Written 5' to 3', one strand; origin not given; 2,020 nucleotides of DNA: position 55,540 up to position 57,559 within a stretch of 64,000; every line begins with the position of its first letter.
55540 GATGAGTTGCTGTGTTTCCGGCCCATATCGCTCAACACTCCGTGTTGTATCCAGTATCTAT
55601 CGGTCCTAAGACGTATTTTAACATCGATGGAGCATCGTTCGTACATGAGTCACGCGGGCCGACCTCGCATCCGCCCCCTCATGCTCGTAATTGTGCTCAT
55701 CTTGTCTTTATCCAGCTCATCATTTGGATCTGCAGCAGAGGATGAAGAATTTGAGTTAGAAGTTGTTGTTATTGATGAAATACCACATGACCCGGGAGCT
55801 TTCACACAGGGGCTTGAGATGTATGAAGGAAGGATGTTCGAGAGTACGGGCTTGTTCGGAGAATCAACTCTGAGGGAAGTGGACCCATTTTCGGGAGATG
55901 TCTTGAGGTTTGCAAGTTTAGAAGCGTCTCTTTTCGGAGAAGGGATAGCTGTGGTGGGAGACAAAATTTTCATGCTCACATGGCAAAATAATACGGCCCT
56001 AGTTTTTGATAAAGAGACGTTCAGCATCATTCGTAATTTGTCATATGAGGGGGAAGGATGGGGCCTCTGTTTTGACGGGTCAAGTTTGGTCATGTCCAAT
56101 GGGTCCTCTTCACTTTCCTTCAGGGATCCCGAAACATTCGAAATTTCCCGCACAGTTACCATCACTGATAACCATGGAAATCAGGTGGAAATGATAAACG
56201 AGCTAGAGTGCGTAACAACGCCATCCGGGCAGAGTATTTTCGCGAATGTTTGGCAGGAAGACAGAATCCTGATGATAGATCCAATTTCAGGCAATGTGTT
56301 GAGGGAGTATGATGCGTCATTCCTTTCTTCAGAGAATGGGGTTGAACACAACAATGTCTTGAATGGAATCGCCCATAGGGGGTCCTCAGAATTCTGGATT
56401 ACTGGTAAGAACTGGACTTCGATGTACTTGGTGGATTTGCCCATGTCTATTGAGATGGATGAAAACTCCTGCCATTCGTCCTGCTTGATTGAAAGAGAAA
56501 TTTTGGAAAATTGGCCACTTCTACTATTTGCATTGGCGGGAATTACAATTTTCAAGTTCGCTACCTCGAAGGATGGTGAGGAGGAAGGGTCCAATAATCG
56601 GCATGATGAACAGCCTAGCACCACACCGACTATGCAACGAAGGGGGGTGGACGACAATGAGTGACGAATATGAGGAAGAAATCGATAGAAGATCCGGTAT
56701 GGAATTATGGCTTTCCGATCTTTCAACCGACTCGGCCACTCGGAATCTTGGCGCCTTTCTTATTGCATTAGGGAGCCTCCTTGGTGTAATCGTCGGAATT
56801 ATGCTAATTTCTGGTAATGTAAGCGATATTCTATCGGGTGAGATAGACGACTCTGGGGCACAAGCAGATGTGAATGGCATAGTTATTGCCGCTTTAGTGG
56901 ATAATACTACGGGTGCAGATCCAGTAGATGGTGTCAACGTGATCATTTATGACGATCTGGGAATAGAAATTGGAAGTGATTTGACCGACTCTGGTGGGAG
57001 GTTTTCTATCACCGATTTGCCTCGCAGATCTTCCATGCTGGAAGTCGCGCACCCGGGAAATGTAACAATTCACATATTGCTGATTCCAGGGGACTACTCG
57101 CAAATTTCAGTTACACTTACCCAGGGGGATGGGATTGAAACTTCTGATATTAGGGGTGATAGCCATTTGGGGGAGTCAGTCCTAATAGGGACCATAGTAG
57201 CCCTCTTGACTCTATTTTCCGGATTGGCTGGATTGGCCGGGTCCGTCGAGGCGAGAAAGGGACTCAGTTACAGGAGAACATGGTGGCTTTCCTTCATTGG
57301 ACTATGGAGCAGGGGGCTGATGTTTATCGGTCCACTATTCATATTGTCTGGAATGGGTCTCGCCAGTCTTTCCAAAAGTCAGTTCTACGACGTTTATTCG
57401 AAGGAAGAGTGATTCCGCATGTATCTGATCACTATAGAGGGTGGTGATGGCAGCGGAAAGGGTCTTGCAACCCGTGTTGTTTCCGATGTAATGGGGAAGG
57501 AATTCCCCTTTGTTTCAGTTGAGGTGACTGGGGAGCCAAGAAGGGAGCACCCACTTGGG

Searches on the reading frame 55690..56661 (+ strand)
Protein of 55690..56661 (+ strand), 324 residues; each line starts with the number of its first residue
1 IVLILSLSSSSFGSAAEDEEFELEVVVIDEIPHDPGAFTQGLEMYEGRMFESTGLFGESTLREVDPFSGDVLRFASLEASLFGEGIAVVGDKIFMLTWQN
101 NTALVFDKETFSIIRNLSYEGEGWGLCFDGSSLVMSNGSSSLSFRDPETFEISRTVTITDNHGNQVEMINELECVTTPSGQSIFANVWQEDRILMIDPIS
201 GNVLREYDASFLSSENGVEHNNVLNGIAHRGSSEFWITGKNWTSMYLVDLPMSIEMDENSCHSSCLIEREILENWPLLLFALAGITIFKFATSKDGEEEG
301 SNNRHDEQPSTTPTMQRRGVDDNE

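Call 28: search_protein_families(library=pfam, proteins=[window:55690-56661:+], max_evalue=0.01)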
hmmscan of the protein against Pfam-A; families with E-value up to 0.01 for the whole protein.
window:55690-56661:+ (324 aa): 1 family
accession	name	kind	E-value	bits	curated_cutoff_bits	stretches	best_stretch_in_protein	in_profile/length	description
PF05096.18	Glu_cyclase_2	-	5.8e-82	275.3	22.3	1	10-249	12-248/249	Glutamine cyclotransferase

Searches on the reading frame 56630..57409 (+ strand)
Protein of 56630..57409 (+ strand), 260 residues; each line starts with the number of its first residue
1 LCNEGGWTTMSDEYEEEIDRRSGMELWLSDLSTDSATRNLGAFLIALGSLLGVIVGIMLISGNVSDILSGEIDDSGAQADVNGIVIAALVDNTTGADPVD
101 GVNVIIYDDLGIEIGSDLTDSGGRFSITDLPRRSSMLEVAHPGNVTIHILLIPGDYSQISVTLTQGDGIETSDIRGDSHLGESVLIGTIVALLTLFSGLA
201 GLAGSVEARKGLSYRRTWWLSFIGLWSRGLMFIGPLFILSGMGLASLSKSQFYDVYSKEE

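Call 28: search_protein_families(library=pfam, proteins=[window:56630-57409:+], max_evalue=0.01)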
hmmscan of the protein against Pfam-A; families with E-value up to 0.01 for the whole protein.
window:56630-57409:+ (260 aa): 2 families
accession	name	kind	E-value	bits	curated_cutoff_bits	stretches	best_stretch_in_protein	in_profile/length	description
PF13620.12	CarboxypepD_reg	-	4.9e-05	24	32.3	1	90-164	6-82/82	Carboxypeptidase regulatory-like domain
PF11974.14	bMG3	-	0.0081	16.5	34.9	0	89-172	18-94/103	Bacterial alpha-2-macroglobulin MG3 domain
